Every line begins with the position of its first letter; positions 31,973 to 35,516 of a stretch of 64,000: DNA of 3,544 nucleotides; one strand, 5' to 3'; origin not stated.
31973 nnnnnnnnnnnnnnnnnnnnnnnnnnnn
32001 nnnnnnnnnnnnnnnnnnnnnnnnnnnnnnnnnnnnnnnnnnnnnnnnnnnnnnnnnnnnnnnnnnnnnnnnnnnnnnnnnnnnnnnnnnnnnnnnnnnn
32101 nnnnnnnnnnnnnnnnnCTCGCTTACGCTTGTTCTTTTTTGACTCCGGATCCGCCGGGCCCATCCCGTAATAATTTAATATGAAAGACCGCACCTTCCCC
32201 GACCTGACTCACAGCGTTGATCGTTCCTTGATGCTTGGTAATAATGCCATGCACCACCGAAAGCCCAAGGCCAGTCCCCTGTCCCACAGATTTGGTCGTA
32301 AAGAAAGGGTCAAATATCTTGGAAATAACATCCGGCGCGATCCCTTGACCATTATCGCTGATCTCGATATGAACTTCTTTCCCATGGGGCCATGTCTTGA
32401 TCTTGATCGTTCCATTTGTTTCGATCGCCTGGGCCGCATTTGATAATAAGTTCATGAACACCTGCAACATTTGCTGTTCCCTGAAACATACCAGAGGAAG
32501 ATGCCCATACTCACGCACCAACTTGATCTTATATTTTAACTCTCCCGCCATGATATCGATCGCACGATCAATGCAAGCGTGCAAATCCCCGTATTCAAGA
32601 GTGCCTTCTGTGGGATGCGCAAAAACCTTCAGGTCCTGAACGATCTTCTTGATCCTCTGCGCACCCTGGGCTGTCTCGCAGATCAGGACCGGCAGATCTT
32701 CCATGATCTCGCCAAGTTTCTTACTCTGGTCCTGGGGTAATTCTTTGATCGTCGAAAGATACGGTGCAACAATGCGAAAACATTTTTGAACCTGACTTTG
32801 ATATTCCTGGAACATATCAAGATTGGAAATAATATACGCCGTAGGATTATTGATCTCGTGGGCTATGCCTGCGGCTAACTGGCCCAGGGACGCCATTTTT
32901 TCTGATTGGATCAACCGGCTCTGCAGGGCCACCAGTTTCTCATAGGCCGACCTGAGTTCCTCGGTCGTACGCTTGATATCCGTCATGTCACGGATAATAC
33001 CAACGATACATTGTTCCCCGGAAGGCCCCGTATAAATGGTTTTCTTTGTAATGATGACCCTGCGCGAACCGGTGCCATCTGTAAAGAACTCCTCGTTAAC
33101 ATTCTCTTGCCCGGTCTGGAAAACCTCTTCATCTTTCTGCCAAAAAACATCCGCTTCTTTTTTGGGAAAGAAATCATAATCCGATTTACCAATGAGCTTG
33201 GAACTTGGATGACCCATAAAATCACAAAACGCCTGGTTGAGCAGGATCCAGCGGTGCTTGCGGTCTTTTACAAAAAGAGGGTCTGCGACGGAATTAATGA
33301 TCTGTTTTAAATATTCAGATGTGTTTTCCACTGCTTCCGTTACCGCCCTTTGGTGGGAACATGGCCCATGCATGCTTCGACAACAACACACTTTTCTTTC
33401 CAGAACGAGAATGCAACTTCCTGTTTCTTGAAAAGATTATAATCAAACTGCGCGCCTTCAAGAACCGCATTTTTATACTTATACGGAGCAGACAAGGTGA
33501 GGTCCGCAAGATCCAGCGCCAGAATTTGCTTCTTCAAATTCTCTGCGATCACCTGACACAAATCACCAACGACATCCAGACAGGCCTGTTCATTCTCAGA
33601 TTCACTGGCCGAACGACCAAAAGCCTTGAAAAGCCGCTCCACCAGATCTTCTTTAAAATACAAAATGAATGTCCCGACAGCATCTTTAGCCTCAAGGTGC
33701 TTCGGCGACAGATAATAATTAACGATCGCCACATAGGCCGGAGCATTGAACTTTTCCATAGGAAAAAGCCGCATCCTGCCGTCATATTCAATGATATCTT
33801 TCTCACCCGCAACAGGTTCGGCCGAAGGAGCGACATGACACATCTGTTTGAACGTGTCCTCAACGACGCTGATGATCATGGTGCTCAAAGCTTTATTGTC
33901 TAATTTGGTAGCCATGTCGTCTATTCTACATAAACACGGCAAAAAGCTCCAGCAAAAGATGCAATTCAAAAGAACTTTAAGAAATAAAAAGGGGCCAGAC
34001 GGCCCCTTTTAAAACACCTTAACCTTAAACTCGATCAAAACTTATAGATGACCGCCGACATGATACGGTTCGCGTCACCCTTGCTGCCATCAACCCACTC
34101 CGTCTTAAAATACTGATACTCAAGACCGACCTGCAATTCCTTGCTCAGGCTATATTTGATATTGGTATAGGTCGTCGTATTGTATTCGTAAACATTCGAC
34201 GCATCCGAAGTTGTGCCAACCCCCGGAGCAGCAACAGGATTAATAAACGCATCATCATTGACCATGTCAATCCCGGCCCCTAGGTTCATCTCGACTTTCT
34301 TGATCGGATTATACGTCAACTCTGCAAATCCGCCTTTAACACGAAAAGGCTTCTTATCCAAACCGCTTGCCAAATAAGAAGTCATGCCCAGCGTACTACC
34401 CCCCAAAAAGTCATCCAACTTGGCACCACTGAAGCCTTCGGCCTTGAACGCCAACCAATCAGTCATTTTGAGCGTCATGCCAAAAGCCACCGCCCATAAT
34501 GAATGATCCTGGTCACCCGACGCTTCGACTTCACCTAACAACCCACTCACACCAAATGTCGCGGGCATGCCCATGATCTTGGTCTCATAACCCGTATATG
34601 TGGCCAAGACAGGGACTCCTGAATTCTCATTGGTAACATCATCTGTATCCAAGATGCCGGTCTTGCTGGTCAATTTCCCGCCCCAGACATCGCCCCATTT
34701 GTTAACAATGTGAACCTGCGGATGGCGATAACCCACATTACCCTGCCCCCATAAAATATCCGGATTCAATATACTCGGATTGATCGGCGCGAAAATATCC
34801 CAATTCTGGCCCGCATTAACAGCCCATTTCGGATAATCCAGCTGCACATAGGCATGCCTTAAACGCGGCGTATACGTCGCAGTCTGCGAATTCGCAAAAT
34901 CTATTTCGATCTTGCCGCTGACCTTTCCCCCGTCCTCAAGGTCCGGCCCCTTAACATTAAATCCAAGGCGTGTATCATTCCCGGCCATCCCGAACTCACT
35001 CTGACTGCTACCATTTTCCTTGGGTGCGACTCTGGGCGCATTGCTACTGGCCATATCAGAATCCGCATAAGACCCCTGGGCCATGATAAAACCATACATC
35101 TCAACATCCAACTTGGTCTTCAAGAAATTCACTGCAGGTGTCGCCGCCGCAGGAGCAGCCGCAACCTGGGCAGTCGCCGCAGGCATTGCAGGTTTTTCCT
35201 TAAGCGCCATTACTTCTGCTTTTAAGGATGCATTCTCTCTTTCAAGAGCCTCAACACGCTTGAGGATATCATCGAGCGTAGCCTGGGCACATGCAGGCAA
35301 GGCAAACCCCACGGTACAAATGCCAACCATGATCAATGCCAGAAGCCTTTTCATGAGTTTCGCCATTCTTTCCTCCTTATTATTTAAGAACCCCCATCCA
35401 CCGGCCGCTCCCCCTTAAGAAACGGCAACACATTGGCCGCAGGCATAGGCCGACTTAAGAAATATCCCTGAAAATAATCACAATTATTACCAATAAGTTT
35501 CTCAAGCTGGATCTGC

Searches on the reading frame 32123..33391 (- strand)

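Call 32: search_protein_families(library=pfam, proteins=[window:32123-33391:-], max_evalue=0.0001)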
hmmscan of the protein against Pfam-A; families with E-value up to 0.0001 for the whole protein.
window:32123-33391:- (422 aa): 6 families
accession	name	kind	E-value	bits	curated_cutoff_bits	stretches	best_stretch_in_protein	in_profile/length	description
PF02518.31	HATPase_c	-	3.1e-25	89.2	26.4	1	305-407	3-107/111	Histidine kinase-, DNA gyrase B-, and HSP90-like ATPase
PF08448.16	PAS_4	-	5.1e-13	49.7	23.1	1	33-138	2-107/110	PAS fold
PF00989.32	PAS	-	2.9e-11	43.8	22.6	1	27-136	2-113/113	PAS fold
PF13426.13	PAS_9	-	9.5e-08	32.7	27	1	37-138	2-103/103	PAS domain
PF00512.31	HisKA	-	7.9e-07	29.5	26.9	0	169-205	2-40/66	His Kinase A (phospho-acceptor) domain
PF14501.12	HATPase_c_5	-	8.5e-06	26.1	22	1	306-393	4-88/102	GHKL domain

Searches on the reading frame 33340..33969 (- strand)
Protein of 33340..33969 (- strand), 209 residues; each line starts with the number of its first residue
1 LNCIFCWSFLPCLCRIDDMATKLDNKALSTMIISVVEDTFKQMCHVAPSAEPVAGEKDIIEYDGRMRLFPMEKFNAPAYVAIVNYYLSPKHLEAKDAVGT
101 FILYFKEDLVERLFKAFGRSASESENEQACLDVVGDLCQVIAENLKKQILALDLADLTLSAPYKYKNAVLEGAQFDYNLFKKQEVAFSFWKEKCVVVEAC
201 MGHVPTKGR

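Call 60: search_protein_families(library=pfam, proteins=[window:33340-33969:-], max_evalue=0.001)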
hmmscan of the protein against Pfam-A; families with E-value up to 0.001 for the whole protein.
window:33340-33969:- (209 aa): 1 family
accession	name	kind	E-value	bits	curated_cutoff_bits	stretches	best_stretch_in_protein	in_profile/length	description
PF13690.11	CheX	-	3.5e-05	24.2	27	1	96-167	10-75/94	Chemotaxis phosphatase CheX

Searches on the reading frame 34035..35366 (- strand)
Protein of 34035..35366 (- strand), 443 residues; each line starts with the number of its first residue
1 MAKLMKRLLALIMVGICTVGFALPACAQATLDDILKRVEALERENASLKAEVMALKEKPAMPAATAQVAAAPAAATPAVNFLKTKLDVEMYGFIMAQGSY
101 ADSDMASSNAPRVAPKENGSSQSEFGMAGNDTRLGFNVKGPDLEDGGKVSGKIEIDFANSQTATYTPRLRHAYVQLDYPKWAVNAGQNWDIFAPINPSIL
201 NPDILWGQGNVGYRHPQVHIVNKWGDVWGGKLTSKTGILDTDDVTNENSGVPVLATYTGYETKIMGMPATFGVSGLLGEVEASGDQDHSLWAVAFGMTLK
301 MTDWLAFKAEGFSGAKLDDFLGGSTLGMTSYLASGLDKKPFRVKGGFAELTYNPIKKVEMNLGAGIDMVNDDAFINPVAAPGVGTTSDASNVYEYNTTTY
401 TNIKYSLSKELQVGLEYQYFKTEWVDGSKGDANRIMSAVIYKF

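Call 4: search_protein_families(library=pfam, proteins=[window:34035-35366:-], max_evalue=0.01)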
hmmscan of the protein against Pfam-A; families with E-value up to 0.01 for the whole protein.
window:34035-35366:- (443 aa): 2 families
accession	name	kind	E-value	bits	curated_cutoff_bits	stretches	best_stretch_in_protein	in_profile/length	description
PF13609.12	Porin_4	-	2.3e-08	34.7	27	1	63-422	1-307/310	Gram-negative porin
PF02183.23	HALZ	-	0.00038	21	28.1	1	33-58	16-41/43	Homeobox associated leucine zipper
